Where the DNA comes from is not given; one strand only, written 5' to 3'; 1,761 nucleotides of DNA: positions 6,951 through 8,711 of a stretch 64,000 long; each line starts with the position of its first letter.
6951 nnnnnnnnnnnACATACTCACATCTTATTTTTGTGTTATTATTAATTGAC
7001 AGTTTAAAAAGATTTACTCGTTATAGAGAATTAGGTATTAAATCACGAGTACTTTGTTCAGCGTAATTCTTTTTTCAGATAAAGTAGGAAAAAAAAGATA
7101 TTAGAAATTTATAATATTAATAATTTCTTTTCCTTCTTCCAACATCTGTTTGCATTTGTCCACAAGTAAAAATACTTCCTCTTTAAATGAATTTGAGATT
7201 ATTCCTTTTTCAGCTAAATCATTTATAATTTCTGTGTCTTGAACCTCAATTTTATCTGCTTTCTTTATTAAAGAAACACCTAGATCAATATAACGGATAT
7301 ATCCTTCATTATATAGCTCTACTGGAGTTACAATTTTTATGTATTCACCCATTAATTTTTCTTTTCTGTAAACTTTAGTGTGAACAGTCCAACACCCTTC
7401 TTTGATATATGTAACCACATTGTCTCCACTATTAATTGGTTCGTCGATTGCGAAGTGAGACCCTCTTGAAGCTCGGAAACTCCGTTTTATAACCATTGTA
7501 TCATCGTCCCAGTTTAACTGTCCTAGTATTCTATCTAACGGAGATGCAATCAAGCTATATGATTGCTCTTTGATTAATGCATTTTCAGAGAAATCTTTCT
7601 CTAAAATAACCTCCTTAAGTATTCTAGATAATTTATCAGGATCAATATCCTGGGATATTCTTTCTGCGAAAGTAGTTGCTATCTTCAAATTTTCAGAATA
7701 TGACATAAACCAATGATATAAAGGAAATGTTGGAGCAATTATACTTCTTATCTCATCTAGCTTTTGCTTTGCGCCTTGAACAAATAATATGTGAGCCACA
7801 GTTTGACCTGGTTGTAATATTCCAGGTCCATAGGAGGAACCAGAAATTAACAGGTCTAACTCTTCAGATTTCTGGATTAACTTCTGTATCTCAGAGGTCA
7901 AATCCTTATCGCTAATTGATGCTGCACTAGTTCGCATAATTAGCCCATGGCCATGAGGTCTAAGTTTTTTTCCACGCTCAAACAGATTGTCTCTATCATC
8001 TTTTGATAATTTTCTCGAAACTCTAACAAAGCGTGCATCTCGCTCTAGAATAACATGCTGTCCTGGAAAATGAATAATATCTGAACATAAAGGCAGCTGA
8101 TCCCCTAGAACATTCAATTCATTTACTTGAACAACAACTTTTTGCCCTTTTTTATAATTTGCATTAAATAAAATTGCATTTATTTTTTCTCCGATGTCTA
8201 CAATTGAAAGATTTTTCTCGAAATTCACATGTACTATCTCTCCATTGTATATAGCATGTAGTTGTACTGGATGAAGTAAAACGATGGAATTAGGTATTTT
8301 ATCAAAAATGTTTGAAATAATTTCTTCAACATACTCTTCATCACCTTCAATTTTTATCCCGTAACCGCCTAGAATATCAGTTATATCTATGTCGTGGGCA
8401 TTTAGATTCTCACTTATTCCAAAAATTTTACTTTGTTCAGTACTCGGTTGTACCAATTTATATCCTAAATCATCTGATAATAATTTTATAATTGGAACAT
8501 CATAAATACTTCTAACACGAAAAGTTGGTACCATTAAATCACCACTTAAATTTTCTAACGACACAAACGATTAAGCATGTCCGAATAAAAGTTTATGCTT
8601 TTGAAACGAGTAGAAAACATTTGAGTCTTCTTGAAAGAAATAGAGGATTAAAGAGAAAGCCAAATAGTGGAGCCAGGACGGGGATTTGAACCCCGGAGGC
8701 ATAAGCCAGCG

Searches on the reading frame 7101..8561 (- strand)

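Call 13: search_protein_families(library=pfam, proteins=[window:7101-8561:-], max_evalue=0.001)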
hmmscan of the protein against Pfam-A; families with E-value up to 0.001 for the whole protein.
window:7101-8561:- (486 aa): 1 family
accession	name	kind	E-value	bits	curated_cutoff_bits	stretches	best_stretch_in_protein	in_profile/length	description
PF10150.14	RNase_E_G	-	8.2e-10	39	25.5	1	165-267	2-104/270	Ribonuclease E/G family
